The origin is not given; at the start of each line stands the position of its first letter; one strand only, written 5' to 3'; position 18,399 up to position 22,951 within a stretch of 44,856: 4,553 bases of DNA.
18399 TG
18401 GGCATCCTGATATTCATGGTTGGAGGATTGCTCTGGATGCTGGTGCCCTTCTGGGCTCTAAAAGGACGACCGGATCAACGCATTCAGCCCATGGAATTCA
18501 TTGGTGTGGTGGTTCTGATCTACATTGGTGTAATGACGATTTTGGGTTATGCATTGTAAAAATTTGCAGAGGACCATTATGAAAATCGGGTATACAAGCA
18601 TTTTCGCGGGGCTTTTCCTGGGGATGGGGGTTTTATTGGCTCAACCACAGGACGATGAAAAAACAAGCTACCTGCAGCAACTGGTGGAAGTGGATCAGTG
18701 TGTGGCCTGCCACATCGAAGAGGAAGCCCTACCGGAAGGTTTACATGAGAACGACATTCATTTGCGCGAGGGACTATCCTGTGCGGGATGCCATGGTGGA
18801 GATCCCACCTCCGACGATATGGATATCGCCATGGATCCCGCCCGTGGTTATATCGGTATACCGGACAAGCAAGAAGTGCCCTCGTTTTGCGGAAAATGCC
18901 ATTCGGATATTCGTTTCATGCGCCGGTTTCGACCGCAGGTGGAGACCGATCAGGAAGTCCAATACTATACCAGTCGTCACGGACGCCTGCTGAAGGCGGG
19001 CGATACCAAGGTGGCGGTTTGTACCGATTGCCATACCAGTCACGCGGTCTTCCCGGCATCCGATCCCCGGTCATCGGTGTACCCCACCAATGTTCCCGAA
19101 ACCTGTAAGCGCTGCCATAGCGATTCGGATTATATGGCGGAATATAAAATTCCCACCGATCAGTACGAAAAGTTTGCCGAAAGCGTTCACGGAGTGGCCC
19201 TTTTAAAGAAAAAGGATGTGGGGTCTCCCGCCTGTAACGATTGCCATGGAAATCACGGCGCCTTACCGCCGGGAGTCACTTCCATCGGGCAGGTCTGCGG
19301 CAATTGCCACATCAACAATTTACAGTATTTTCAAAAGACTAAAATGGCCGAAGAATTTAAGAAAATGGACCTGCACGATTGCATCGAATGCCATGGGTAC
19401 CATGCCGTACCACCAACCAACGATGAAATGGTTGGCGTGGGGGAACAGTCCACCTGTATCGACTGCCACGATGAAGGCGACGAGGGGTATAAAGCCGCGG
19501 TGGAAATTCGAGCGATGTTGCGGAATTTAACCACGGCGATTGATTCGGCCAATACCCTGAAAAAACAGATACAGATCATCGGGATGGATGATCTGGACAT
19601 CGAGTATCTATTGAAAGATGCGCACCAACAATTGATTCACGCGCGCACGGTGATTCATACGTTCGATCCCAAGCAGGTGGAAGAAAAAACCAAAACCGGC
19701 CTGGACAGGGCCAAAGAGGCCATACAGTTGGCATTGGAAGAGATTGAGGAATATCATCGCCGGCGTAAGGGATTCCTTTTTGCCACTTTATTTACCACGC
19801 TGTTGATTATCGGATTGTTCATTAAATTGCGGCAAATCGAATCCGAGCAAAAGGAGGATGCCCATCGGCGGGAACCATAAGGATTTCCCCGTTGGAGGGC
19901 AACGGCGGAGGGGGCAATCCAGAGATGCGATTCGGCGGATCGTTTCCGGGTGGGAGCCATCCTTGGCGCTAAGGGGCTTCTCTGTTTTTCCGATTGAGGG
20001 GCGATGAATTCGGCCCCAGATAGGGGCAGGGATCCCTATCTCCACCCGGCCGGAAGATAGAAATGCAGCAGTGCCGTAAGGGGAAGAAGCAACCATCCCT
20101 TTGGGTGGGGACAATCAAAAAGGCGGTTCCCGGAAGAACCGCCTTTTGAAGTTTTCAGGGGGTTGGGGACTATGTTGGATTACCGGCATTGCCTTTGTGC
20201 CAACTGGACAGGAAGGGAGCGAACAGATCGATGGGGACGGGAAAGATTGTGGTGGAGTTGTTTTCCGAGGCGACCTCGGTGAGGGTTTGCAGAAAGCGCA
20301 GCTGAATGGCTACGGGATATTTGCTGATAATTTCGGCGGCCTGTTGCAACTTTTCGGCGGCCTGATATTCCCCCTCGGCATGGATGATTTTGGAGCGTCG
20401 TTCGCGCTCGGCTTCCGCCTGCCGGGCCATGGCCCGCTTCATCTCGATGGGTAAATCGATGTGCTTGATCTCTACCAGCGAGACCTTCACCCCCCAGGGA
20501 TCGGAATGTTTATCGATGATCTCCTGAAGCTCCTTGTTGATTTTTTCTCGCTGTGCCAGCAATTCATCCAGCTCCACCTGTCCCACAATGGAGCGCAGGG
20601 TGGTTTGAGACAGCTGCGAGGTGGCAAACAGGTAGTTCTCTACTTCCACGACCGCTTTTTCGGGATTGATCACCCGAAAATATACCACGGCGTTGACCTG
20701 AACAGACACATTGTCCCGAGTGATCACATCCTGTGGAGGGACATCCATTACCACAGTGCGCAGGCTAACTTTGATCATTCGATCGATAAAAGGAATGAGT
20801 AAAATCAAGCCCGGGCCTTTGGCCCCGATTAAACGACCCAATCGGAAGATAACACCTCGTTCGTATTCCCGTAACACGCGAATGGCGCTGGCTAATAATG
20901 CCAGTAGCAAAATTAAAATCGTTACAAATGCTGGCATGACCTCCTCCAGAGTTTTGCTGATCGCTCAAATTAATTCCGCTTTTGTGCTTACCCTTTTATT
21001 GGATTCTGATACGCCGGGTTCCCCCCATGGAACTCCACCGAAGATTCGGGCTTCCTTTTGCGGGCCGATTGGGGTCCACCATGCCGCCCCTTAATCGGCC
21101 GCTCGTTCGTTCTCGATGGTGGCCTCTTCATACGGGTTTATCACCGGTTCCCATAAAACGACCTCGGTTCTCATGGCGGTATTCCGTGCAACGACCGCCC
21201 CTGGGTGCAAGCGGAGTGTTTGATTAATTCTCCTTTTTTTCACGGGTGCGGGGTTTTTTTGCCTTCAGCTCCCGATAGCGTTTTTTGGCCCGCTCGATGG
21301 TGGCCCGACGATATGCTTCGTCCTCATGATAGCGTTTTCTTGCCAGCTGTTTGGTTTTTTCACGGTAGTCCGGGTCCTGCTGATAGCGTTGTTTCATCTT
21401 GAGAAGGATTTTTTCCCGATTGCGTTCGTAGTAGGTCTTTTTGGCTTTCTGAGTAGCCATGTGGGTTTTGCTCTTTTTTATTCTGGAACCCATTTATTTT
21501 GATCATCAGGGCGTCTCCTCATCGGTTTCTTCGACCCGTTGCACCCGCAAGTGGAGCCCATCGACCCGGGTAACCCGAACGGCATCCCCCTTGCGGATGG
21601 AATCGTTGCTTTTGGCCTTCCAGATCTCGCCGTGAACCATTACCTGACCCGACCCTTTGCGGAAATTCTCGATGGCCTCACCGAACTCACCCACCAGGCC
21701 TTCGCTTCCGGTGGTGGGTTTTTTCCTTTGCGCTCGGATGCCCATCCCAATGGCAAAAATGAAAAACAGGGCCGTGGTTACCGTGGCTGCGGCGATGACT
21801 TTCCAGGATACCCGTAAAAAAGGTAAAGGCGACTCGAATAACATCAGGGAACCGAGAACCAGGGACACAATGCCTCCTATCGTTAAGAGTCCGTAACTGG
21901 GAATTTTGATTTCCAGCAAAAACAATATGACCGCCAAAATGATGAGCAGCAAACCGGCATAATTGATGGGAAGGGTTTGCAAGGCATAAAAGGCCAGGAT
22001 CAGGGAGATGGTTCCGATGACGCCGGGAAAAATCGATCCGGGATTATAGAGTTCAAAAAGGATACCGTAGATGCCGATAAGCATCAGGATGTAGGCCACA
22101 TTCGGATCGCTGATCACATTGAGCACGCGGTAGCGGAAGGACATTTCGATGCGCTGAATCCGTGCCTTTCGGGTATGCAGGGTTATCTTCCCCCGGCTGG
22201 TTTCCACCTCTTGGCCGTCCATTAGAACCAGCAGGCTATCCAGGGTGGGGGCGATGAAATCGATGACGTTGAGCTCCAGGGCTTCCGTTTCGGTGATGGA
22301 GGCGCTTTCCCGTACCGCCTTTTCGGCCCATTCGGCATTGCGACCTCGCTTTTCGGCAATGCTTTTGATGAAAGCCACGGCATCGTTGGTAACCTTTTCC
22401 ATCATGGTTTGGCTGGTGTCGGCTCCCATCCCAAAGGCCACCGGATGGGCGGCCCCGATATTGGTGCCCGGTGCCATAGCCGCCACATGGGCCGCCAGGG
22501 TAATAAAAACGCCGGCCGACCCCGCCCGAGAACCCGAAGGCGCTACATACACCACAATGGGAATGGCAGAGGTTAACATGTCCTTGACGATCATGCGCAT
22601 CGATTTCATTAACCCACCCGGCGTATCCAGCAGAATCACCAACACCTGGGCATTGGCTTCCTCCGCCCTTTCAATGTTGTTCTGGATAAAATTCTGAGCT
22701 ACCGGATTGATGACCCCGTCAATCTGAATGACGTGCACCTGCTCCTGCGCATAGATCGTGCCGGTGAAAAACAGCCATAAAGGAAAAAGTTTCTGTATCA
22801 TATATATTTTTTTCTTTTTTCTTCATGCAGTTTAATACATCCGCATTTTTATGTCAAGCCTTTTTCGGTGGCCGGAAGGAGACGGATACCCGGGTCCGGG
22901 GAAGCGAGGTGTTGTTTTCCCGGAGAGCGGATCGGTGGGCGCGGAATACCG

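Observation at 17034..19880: Rieske / b6-type cytochrome b complex with a membrane-anchored nonaheme cytochrome c, positioned directly downstream of the outer-membrane conduit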

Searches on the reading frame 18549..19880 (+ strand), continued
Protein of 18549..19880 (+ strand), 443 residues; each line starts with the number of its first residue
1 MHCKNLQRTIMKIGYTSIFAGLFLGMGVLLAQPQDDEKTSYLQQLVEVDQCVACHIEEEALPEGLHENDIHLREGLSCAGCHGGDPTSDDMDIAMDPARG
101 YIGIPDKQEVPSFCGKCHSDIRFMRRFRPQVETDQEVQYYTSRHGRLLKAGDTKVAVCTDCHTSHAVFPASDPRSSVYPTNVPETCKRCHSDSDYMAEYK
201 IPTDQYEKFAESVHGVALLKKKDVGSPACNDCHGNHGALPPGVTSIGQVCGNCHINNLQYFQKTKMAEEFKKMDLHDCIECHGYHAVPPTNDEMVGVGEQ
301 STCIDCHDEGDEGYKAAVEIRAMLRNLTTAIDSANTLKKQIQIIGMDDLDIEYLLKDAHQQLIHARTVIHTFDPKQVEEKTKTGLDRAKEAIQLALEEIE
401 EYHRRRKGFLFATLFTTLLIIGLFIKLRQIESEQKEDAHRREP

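Call 76: search_protein_families(library=pfam, proteins=[P0126, P0144, P0189, P0199, P0201, P0225, P0228, P0193, P0151, P0263], max_evalue=0.0001)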
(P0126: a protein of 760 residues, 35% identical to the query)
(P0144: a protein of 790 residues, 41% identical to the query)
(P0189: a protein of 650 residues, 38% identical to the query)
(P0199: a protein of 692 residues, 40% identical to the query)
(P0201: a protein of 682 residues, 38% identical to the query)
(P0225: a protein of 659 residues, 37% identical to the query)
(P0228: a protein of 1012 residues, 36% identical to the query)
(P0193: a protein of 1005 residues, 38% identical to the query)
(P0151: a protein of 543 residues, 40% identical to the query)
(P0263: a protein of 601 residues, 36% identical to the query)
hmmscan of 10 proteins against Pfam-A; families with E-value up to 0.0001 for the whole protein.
P0126 (760 aa): 4 families
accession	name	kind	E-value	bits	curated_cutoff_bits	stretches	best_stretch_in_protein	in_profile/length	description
PF14522.11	Cytochrome_C7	-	4.8e-20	71.6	24.8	0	389-487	3-66/67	Cytochrome c7 and related cytochrome c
PF14537.11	Cytochrom_c3_2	-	1.4e-19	70.8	25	1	393-515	1-78/79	Cytochrome c3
PF09699.15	Paired_CXXCH_1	-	3.6e-15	55.8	20.6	0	601-634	7-38/41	Doubled CXXCH motif (Paired_CXXCH_1)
PF22678.1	Cytochrom_c_NrfB-like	-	1.6e-05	25.7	27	0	370-406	32-66/89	Cytochrome c-type protein NrfB-like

P0144 (790 aa): 9 families
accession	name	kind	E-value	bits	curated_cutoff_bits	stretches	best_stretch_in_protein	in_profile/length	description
PF00033.24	Cytochrome_B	-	6.2e-50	170.1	27.2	1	36-215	11-189/189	Cytochrome b/b6/petB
PF13631.11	Cytochrom_B_N_2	-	4.9e-37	127.9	27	1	97-266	2-167/169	Cytochrome b(N-terminal)/b6/petB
PF14537.11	Cytochrom_c3_2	-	3.4e-14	53.5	25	1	426-548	1-79/79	Cytochrome c3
PF14522.11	Cytochrome_C7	-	4.2e-10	39.8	24.8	0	630-665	12-50/67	Cytochrome c7 and related cytochrome c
PF00032.22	Cytochrom_B_C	-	1.8e-08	35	20.7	1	269-363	2-89/102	Cytochrome b(C-terminal)/b6/petD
PF09699.15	Paired_CXXCH_1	-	2.7e-08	33.8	20.6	0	633-666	8-39/41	Doubled CXXCH motif (Paired_CXXCH_1)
PF02085.21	Cytochrom_CIII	-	5.7e-05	23.8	22.9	0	397-442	42-86/101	Class III cytochrome C family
PF22678.1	Cytochrom_c_NrfB-like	-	7.8e-05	23.5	27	0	393-451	25-78/89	Cytochrome c-type protein NrfB-like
PF01292.26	Ni_hydr_CYTB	-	7.9e-05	22.9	30.1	1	40-114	102-167/179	Prokaryotic cytochrome b561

P0189 (650 aa): 5 families
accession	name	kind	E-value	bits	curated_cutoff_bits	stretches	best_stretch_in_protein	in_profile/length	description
PF09699.15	Paired_CXXCH_1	-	4.9e-26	90.6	20.6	0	290-334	8-39/41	Doubled CXXCH motif (Paired_CXXCH_1)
PF14522.11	Cytochrome_C7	-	1.4e-24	86.1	24.8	1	195-266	13-67/67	Cytochrome c7 and related cytochrome c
PF14537.11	Cytochrom_c3_2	-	3.6e-22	79.1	25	1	283-402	1-79/79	Cytochrome c3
PF22113.1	Mtrc-MtrF_II-IV_dom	-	1.4e-15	57.7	30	2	257-447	5-166/176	Outer membrane cytochrome MtrC/MtrF-like, domains II/IV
PF02085.21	Cytochrom_CIII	-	6.2e-15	55.8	22.9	0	428-515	21-101/101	Class III cytochrome C family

P0199 (692 aa): 6 families
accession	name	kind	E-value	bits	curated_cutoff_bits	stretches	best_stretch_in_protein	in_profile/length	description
PF00033.24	Cytochrome_B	-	1.4e-37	129.9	27.2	1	28-201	16-189/189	Cytochrome b/b6/petB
PF13631.11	Cytochrom_B_N_2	-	1.9e-28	100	27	1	84-221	2-147/169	Cytochrome b(N-terminal)/b6/petB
PF14522.11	Cytochrome_C7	-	1.1e-10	41.6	24.8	0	314-381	13-67/67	Cytochrome c7 and related cytochrome c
PF14537.11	Cytochrom_c3_2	-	2.4e-10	41.1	25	1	333-451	2-79/79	Cytochrome c3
PF09699.15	Paired_CXXCH_1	-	2.8e-10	40.1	20.6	0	488-516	8-38/41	Doubled CXXCH motif (Paired_CXXCH_1)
PF22113.1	Mtrc-MtrF_II-IV_dom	-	4.5e-06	26.7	30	0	314-454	6-167/176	Outer membrane cytochrome MtrC/MtrF-like, domains II/IV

P0201 (682 aa): 5 families
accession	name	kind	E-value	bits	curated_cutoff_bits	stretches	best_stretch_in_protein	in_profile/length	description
PF09699.15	Paired_CXXCH_1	-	9.4e-24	83.3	20.6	1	397-435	6-39/41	Doubled CXXCH motif (Paired_CXXCH_1)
PF14522.11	Cytochrome_C7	-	2.5e-19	69.3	24.8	0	289-362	13-66/67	Cytochrome c7 and related cytochrome c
PF14537.11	Cytochrom_c3_2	-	1e-15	58.4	25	1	314-433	1-79/79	Cytochrome c3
PF02085.21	Cytochrom_CIII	-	1.4e-09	38.6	22.9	0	465-545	28-101/101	Class III cytochrome C family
PF07635.16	PSCyt1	-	2.9e-06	28.2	22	1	66-109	1-47/59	Planctomycete cytochrome C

P0225 (659 aa): 3 families
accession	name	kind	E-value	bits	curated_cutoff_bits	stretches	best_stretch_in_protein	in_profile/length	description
PF09699.15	Paired_CXXCH_1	-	1.2e-12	47.7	20.6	0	496-529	8-39/41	Doubled CXXCH motif (Paired_CXXCH_1)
PF14522.11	Cytochrome_C7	-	4.6e-12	46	24.8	0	276-374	5-66/67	Cytochrome c7 and related cytochrome c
PF14537.11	Cytochrom_c3_2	-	2.1e-08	34.9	25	0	278-402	1-78/79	Cytochrome c3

P0228 (1012 aa): 6 families
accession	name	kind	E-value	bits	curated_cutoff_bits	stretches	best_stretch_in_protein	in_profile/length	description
PF00033.24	Cytochrome_B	-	6.9e-47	160.2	27.2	1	52-231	11-189/189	Cytochrome b/b6/petB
PF13631.11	Cytochrom_B_N_2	-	9e-41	140.1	27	1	112-279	1-163/169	Cytochrome b(N-terminal)/b6/petB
PF14522.11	Cytochrome_C7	-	4.5e-09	36.5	24.8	0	747-825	13-66/67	Cytochrome c7 and related cytochrome c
PF14537.11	Cytochrom_c3_2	-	5.4e-08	33.6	25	0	715-825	2-78/79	Cytochrome c3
PF00032.22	Cytochrom_B_C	-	3.3e-07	30.9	20.7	1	295-358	2-57/102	Cytochrome b(C-terminal)/b6/petD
PF09699.15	Paired_CXXCH_1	-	1.4e-06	28.3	20.6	0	848-879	8-37/41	Doubled CXXCH motif (Paired_CXXCH_1)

P0193 (1005 aa): 6 families
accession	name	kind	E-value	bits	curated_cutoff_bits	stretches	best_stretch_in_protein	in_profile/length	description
PF14522.11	Cytochrome_C7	-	3.4e-32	110.5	24.8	1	263-335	6-67/67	Cytochrome c7 and related cytochrome c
PF14537.11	Cytochrom_c3_2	-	2.5e-22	79.5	25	0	61-149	2-78/79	Cytochrome c3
PF22113.1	Mtrc-MtrF_II-IV_dom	-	1.3e-18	67.6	30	1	439-634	5-165/176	Outer membrane cytochrome MtrC/MtrF-like, domains II/IV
PF09699.15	Paired_CXXCH_1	-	1.6e-18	66.6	20.6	0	513-548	7-37/41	Doubled CXXCH motif (Paired_CXXCH_1)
PF02085.21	Cytochrom_CIII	-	8.3e-14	52.2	22.9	0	54-149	21-101/101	Class III cytochrome C family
PF01292.26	Ni_hydr_CYTB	-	2.7e-05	24.5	30.1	0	739-922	1-158/179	Prokaryotic cytochrome b561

P0151 (543 aa): 6 families
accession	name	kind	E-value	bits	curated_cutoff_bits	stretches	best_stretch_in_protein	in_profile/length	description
PF14522.11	Cytochrome_C7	-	4.5e-15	55.7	24.8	0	294-366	13-67/67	Cytochrome c7 and related cytochrome c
PF09699.15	Paired_CXXCH_1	-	3e-14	52.8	20.6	0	388-421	8-39/41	Doubled CXXCH motif (Paired_CXXCH_1)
PF14537.11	Cytochrom_c3_2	-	1.8e-13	51.2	25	1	179-302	2-79/79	Cytochrome c3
PF22113.1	Mtrc-MtrF_II-IV_dom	-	1.5e-09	38.1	30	0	221-347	28-166/176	Outer membrane cytochrome MtrC/MtrF-like, domains II/IV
PF00032.22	Cytochrom_B_C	-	1e-06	29.4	20.7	1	49-137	2-83/102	Cytochrome b(C-terminal)/b6/petD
PF22678.1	Cytochrom_c_NrfB-like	-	3.9e-06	27.7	27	0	225-302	1-66/89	Cytochrome c-type protein NrfB-like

P0263 (601 aa): 3 families
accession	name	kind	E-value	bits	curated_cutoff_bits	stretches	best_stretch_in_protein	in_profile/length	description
PF14522.11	Cytochrome_C7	-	5.9e-08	32.9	24.8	0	386-440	15-66/67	Cytochrome c7 and related cytochrome c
PF14537.11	Cytochrom_c3_2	-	7.1e-08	33.2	25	0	387-465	9-78/79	Cytochrome c3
PF09699.15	Paired_CXXCH_1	-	6.1e-05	23.1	20.6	0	434-468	7-39/41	Doubled CXXCH motif (Paired_CXXCH_1)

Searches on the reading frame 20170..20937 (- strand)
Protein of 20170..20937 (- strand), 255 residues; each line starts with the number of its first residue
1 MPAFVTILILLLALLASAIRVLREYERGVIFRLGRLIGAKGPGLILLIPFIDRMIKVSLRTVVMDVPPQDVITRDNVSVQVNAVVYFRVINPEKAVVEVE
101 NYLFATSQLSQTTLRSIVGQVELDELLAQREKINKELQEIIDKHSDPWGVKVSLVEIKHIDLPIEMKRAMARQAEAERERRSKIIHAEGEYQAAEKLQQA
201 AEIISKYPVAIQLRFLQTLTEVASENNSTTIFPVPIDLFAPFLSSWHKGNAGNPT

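Call 5: search_protein_families(library=pfam, proteins=[window:20170-20937:-], max_evalue=0.01)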
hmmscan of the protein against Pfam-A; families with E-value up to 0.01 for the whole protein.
window:20170-20937:- (255 aa): 2 families
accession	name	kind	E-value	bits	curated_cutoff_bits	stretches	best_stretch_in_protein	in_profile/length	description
PF01145.31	Band_7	-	1.4e-38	133.1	23.6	1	21-190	2-175/176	SPFH domain / Band 7 family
PF13421.11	Band_7_1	-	0.00039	20.5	24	1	112-175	143-208/211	SPFH domain-Band 7 family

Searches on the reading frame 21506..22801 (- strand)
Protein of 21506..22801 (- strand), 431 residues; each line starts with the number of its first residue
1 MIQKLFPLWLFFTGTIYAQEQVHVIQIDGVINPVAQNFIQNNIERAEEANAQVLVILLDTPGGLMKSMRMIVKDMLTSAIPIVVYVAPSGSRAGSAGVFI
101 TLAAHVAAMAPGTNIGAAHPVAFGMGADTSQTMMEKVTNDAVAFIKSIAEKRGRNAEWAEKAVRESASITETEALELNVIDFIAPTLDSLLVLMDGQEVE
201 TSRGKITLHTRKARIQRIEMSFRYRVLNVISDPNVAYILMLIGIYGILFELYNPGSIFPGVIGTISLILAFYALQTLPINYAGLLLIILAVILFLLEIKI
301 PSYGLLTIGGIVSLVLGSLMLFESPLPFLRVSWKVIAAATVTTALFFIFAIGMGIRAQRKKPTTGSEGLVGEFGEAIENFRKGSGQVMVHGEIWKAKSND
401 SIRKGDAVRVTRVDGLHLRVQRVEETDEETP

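Call 5: search_protein_families(library=pfam, proteins=[window:21506-22801:-], max_evalue=0.01)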
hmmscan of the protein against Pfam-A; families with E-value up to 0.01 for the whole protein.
window:21506-22801:- (431 aa): 4 families
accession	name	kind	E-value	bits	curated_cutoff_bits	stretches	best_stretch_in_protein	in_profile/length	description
PF24961.1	NfeD_membrane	-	5.6e-30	104.3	26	1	234-349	1-117/119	NfeD integral membrane domain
PF25145.1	NfeD1b_N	-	7.7e-21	75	40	1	21-176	1-148/189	NfeD1b, N-terminal domain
PF01957.25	NfeD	-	1.8e-16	60.5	29.1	1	367-422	2-57/57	NfeD-like C-terminal, partner-binding domain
PF00574.28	CLP_protease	-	0.0044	17.3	20.2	1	34-183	29-178/182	Clp protease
